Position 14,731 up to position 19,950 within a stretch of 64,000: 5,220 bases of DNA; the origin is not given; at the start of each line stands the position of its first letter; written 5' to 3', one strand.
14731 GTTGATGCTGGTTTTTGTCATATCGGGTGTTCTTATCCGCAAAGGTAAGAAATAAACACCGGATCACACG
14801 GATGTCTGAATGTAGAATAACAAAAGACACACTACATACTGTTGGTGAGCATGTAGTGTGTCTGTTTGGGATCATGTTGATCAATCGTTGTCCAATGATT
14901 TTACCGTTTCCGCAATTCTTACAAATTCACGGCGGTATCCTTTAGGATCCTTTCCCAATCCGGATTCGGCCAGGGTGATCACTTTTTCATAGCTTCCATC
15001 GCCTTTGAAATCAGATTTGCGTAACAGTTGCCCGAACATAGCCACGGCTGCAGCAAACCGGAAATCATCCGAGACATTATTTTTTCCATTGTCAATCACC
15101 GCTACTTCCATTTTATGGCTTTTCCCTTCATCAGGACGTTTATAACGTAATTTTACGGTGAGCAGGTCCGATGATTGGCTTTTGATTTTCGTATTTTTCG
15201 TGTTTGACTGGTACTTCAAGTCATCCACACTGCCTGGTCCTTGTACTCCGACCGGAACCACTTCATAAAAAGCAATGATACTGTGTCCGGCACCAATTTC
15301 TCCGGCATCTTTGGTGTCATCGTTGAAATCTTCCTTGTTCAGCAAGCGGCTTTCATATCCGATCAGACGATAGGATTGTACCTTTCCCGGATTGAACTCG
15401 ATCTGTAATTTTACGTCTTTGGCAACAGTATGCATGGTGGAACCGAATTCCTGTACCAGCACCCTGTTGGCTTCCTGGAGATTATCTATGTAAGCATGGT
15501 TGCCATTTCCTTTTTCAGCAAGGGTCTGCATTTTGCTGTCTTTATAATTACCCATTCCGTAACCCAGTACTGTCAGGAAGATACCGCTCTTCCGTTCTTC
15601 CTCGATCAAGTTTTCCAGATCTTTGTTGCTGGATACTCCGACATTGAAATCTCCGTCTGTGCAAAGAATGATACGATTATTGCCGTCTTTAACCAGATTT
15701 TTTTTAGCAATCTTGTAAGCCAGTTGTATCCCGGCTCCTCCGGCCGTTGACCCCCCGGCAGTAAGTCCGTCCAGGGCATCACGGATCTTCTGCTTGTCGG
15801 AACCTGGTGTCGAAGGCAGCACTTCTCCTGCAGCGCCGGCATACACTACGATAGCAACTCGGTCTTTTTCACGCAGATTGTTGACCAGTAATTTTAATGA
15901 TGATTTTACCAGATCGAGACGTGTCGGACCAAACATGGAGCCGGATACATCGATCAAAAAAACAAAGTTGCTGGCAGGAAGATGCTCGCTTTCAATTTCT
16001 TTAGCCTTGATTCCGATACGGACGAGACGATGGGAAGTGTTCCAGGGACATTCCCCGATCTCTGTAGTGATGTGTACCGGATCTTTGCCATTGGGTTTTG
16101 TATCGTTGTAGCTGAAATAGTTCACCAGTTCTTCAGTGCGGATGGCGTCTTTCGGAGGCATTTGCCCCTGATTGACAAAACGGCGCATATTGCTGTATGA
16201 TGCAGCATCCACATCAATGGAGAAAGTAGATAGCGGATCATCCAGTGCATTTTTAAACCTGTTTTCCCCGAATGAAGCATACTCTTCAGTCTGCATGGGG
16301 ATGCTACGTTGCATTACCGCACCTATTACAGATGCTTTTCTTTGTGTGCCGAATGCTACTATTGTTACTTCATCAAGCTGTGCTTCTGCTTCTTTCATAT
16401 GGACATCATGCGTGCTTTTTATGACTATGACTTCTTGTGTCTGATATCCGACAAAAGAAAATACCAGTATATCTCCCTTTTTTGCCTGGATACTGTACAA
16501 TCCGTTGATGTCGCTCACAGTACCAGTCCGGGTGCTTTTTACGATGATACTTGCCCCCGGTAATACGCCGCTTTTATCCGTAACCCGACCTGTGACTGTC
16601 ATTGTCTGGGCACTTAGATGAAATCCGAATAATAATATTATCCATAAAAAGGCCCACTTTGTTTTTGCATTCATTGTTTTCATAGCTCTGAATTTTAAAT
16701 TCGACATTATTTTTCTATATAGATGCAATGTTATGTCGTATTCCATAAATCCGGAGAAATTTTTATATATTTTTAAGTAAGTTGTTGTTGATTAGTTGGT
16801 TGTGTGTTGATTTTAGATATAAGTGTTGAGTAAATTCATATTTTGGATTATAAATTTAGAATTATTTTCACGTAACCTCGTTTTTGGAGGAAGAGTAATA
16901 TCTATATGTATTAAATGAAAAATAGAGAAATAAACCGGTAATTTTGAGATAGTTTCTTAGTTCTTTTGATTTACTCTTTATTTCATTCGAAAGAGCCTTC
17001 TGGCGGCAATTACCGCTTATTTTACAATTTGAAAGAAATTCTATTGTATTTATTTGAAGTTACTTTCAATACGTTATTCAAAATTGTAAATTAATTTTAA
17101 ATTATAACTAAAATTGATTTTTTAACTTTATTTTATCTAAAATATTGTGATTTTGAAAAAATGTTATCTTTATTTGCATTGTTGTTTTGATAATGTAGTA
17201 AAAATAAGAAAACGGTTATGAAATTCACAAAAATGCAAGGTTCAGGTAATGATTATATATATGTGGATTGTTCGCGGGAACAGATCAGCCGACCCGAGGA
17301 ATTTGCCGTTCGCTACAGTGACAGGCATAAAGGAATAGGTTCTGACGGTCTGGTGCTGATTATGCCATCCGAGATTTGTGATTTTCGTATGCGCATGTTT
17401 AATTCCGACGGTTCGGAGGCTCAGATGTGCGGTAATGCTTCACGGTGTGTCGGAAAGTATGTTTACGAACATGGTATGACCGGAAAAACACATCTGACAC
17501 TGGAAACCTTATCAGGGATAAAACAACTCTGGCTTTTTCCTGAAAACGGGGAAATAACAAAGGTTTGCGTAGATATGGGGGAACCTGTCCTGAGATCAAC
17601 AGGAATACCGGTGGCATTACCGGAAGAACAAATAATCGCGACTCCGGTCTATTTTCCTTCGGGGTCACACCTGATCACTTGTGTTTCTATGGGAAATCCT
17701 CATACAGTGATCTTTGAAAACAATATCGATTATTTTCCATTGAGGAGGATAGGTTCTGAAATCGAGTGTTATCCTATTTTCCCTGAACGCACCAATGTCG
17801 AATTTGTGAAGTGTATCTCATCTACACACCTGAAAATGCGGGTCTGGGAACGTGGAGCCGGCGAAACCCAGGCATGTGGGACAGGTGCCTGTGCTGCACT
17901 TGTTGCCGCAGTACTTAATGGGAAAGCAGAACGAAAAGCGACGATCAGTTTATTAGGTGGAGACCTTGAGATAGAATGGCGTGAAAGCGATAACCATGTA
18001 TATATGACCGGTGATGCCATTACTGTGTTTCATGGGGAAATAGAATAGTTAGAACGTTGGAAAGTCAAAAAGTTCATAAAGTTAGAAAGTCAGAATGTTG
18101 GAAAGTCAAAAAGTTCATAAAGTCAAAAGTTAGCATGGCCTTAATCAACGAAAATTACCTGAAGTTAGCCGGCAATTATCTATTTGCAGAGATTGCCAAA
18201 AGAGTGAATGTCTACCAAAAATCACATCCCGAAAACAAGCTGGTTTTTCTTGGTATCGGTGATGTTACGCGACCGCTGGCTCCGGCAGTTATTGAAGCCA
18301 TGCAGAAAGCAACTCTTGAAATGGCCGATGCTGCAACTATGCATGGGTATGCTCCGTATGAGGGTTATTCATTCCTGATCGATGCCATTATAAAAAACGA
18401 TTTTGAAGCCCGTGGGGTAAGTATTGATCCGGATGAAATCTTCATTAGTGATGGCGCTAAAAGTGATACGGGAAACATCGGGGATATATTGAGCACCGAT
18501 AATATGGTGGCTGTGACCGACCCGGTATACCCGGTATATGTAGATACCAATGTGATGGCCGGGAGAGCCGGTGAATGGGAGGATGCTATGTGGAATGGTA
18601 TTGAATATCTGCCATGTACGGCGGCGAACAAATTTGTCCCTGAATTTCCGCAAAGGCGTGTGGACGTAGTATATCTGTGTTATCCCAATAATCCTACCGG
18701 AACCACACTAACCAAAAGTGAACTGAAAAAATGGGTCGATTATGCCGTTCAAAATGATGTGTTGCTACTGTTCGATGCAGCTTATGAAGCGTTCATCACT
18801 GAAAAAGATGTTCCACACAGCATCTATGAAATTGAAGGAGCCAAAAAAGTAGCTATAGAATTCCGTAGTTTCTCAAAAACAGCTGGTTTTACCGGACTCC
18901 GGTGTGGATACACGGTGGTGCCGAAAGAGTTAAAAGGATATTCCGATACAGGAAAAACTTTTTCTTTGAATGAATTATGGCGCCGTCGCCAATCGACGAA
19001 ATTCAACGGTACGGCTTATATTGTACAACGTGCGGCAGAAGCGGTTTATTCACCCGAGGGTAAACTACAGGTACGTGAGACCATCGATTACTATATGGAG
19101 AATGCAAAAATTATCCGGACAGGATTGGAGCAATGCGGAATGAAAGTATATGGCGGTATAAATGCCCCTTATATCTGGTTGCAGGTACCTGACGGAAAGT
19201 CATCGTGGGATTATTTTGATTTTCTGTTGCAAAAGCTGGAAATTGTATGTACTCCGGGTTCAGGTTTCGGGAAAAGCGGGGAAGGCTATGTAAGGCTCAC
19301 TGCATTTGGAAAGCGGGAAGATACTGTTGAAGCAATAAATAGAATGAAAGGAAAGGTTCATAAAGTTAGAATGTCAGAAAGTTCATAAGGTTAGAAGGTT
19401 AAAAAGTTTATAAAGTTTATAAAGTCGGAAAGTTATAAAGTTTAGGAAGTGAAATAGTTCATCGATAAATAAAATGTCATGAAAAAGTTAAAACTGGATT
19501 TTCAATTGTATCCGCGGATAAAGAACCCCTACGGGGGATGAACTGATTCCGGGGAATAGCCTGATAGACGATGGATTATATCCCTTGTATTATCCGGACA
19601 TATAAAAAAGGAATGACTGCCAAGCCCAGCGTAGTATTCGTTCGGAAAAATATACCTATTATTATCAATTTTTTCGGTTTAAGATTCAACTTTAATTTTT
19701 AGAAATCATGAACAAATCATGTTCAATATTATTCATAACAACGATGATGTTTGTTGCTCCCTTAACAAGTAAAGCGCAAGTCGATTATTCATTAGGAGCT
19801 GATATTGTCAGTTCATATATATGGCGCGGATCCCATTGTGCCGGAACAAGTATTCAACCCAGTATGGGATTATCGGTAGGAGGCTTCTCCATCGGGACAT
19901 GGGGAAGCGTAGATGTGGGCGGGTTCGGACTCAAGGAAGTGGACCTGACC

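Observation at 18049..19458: Co-oriented arrays of ~8-nt units ending in AAGT bracket dapL (first two of four copies in the window)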

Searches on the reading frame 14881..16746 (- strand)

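Call 8: search_protein_families(library=pfam, proteins=[window:14881-16746:-])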
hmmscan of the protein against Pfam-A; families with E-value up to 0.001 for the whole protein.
window:14881-16746:- (621 aa): 7 families
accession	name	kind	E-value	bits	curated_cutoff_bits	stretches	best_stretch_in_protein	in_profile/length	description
PF12034.13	YfbK_C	-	1.3e-71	241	25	1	436-618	1-184/184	Uncharacterized protein YfbK, C-terminal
PF12450.13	vWF_A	-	1.3e-39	134.5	25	1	151-243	2-94/94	von Willebrand factor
PF00092.34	VWA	-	1.8e-20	74.3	23.8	1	262-422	3-163/174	von Willebrand factor type A domain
PF13519.12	VWA_2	-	6.3e-18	65.8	27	1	262-365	2-106/107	von Willebrand factor type A domain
PF13715.12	CarbopepD_reg_2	-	1.4e-16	60.7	32.2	1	51-129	1-88/88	CarboxypepD_reg-like domain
PF13768.12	VWA_3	-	1.4e-08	35.4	27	1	260-416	2-152/155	von Willebrand factor type A domain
PF13620.12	CarboxypepD_reg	-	2.4e-07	31.5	32.3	1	50-108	1-68/82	Carboxypeptidase regulatory-like domain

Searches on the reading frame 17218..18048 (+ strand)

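Call 8: search_protein_families(library=pfam, proteins=[window:17218-18048:+])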
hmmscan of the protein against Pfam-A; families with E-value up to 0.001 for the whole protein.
window:17218-18048:+ (276 aa): 2 families
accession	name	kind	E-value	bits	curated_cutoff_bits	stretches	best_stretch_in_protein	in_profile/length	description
PF01678.24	DAP_epimerase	-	4e-62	208.1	34.7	2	155-269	2-120/121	Diaminopimelate epimerase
PF02567.21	PhzC-PhzF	-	4.7e-05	23.5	27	0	50-273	47-281/281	Phenazine biosynthesis-like protein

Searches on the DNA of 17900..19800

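Call 73: search_rna_families(source=window, start=17900, end=19800, threshold=evalue, max_evalue=1)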
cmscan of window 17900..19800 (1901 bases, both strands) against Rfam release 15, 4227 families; matches with E-value up to 1: 0.
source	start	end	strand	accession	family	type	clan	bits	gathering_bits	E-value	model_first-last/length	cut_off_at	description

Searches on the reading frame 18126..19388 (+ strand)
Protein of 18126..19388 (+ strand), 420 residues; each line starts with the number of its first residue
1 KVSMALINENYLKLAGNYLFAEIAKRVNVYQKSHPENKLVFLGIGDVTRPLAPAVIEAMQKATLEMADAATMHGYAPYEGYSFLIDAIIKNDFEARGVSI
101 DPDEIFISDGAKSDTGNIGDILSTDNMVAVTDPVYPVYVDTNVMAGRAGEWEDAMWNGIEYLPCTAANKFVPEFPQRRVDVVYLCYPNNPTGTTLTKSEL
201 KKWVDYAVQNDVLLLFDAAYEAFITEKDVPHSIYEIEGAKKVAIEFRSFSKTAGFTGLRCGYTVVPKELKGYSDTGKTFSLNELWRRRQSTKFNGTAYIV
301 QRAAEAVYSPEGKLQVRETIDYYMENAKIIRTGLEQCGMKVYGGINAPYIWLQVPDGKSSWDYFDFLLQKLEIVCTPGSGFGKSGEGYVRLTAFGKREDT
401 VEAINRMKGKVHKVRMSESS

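Call 8: search_protein_families(library=pfam, proteins=[window:18126-19388:+])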
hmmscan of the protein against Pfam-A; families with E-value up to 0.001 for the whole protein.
window:18126-19388:+ (420 aa): 1 family
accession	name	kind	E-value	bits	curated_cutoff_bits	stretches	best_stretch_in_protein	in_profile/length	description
PF00155.27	Aminotran_1_2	-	8.7e-35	121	19.7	1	39-406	3-360/361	Aminotransferase class I and II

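Call 9: find_encoding_contigs(protein=window:18126-19388:+, flank=3000, max_places=6)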
Protein window:18126-19388:+ (420 aa): no gene with exactly this product is on record in the collection.

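Call 18: find_homologous_proteins(query=window:18126-19388:+, max_evalue=1e-100)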
Query window:18126-19388:+ (420 aa): 8000 proteins with E <= 1e-100 among 8000 candidates; the best 120 are listed.
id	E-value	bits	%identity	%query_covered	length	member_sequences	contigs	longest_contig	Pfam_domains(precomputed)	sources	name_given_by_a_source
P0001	1.0e-283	959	100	99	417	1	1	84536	PF00155.28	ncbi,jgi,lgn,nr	ncbi:MAG: LL-diaminopimelate aminotransferase [Bacteroidales bacterium]|jgi:LL-diaminopimelate amino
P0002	1.3e-213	728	76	96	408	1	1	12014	PF00155.28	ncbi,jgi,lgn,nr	ncbi:MAG: LL-diaminopimelate aminotransferase [Bacteroidales bacterium]|jgi:LL-diaminopimelate amino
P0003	4.2e-213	726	77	96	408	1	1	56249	PF00155.28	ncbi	-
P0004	9.1e-213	725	75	96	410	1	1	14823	PF00155.28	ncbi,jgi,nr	ncbi:MAG: LL-diaminopimelate aminotransferase [Bacteroidales bacterium]|jgi:LL-diaminopimelate amino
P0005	1.3e-211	721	76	96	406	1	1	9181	PF00155.28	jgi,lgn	jgi:LL-diaminopimelate aminotransferase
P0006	1.4e-211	721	75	96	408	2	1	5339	PF00155.28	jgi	jgi:LL-diaminopimelate aminotransferase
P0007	7.8e-211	719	76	96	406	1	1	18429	PF00155.28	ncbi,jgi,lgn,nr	ncbi:MAG: LL-diaminopimelate aminotransferase [Bacteroidales bacterium]|jgi:LL-diaminopimelate amino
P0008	1.6e-209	714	75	96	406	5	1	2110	PF00155.28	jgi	jgi:LL-diaminopimelate aminotransferase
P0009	1.6e-208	711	75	98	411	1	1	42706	PF00155.28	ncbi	-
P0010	1.3e-205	701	73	96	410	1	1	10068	PF00155.28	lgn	-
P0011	3.4e-205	700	72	97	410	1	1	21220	PF00155.28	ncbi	-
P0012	9.9e-205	699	72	96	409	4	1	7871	PF00155.28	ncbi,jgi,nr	ncbi:MAG: LL-diaminopimelate aminotransferase [Dysgonamonadaceae bacterium]|jgi:LL-diaminopimelate a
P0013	5.3e-204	696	73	96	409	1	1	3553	PF00155.28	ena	-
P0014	6.6e-204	696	73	96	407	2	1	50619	PF00155.28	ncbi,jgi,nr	ncbi:MAG: LL-diaminopimelate aminotransferase [Bacteroidales bacterium]|jgi:LL-diaminopimelate amino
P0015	2.5e-203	694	72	96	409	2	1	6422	PF00155.28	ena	-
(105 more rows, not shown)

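Call 27: find_encoding_contigs(protein=P0001, flank=1000, max_places=3)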
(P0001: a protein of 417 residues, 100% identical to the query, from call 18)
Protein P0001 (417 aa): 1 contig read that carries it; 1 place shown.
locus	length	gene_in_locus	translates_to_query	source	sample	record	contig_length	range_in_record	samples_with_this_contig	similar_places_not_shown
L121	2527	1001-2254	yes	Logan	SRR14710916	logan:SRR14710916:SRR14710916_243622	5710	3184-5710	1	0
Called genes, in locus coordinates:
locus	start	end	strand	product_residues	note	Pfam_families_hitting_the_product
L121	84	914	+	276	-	PF01678:DAP_epimerase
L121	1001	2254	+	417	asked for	PF00155:Aminotran_1_2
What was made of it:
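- The Logan contig ends 273 nt after dapL (call 27).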

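Call 29: find_encoding_contigs(protein=P0003, flank=10000, max_places=1)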
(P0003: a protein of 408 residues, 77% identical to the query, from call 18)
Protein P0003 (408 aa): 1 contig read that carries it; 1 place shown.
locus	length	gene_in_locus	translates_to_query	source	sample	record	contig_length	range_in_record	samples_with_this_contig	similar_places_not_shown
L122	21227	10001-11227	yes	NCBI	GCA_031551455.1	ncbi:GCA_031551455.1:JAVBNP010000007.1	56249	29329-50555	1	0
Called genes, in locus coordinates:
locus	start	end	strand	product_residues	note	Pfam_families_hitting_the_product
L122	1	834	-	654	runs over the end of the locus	PF14322:SusD-like_3, PF07980:SusD_RagB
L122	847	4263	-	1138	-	PF16344:FecR_C (faint), PF07660:STN, PF13620:CarboxypepD_reg, PF13715:CarbopepD_reg_2, PF07715:Plug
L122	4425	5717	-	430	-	PF04773:FecR, PF16344:FecR_C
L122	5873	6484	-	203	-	PF08281:Sigma70_r4_2, PF04545:Sigma70_r4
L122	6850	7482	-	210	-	PF02525:Flavodoxin_2 (weak), PF03358:FMN_red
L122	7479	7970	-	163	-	PF01590:GAF, PF13185:GAF_2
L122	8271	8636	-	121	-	PF22751:DUF488-N3a, PF22752:DUF488-N3i, PF04343:DUF488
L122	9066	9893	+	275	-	PF01678:DAP_epimerase, PF02567:PhzC-PhzF, PF01678:DAP_epimerase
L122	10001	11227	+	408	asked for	PF00155:Aminotran_1_2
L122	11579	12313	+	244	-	-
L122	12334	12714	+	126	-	PF00543:P-II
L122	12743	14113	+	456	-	PF00909:Ammonium_transp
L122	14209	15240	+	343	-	PF03590:AsnA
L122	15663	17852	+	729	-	PF12437:GSIII_N, PF00120:Gln-synt_C, PF18318:Gln-synt_C-ter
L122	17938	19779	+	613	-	PF13537:GATase_7, PF00733:Asn_synthase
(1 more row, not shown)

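Call 30: find_encoding_contigs(protein=P0009, flank=10000, max_places=1)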
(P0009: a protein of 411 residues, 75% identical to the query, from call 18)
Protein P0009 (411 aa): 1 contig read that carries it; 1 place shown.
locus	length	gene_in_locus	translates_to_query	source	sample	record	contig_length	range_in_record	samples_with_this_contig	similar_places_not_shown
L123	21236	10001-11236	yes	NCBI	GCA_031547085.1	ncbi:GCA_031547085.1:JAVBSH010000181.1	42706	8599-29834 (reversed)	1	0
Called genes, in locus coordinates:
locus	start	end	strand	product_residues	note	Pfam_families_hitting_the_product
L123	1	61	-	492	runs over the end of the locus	PF18940:DUF5687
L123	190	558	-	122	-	PF04342:DMT_6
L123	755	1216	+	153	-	PF08327:AHSA1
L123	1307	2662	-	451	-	PF00464:SHMT, PF00155:Aminotran_1_2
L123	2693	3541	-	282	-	PF02749:QRPTase_N, PF01729:QRPTase_C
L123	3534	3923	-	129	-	PF16022:DUF4783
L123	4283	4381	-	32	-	-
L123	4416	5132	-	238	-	PF21347:DUF3108_like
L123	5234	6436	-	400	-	-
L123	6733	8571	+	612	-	PF14938:SNAP (weak), PF00515:TPR_1 (faint), PF07719:TPR_2 (faint), PF13424:TPR_12 (weak), PF13428:TPR_14 (faint), PF14559:TPR_19 (faint), PF06580:His_kinase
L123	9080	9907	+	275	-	PF01678:DAP_epimerase, PF02567:PhzC-PhzF (weak), PF01678:DAP_epimerase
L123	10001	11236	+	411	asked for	PF00155:Aminotran_1_2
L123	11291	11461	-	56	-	-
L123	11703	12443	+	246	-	-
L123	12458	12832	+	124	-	PF00543:P-II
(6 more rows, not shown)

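Call 31: find_encoding_contigs(protein=P0002, flank=10000, max_places=1)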
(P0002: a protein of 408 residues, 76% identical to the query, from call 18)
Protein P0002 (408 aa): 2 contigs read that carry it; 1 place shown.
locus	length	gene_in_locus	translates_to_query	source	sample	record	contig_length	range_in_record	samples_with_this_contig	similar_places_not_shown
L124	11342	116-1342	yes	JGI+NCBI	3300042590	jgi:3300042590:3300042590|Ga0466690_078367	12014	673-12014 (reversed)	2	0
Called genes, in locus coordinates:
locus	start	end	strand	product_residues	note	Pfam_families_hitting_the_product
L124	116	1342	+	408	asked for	PF00155:Aminotran_1_2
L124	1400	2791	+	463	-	PF10396:TrmE_N, PF12631:MnmE_helical, PF03193:RsgA_GTPase (faint), PF00009:GTP_EFTU (faint), PF00350:Dynamin_N (faint), PF01926:MMR_HSR1, PF02421:FeoB_N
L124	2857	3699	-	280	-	PF04962:KduI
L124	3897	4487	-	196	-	-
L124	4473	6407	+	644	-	PF07715:Plug, PF00593:TonB_dep_Rec_b-barrel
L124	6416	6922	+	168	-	PF15418:DUF4625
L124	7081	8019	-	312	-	-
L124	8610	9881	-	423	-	PF05496:RuvB_N, PF00158:Sigma54_activat (faint), PF00004:AAA, PF07728:AAA_5, PF13173:AAA_14 (weak), PF20720:nSTAND3 (weak), PF16193:AAA_assoc_2, PF12002:MgsA_C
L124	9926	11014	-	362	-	PF07610:DUF1573, PF22544:HYDIN_VesB_CFA65-like_Ig, PF07610:DUF1573, PF22544:HYDIN_VesB_CFA65-like_Ig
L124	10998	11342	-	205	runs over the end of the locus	PF01712:dNK, PF13238:AAA_18 (weak)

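Call 32: find_encoding_contigs(protein=P0004, flank=10000, max_places=1)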
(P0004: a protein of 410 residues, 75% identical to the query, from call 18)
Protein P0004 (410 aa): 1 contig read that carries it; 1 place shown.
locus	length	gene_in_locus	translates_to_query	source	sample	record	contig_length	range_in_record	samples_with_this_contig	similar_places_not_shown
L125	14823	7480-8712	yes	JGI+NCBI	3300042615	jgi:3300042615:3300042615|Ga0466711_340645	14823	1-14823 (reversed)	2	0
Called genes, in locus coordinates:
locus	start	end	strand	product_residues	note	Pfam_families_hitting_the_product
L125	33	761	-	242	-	PF13568:OMP_b-brl_2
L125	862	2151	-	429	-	PF03952:Enolase_N, PF00113:Enolase_C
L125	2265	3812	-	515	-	PF02463:SMC_N (faint), PF00005:ABC_tran, PF13476:AAA_23 (faint), PF13555:AAA_29 (faint), PF13304:AAA_21 (faint), PF13401:AAA_22 (faint), PF00005:ABC_tran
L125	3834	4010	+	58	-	-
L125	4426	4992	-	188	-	PF01300:Sua5_yciO_yrdC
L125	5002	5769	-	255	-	PF00795:CN_hydrolase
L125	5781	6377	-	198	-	PF00881:Nitroreductase, PF14512:TM1586_NiRdase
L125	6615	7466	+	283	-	PF01678:DAP_epimerase, PF02567:PhzC-PhzF (faint), PF01678:DAP_epimerase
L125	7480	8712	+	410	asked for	PF00155:Aminotran_1_2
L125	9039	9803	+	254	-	-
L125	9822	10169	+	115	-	PF00543:P-II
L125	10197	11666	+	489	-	PF00909:Ammonium_transp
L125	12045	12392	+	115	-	PF00543:P-II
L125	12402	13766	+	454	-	PF00909:Ammonium_transp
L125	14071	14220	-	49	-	-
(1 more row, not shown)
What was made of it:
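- dapL is in its ancestral position although it is bracketed by arrays (calls 29, 30, 32).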
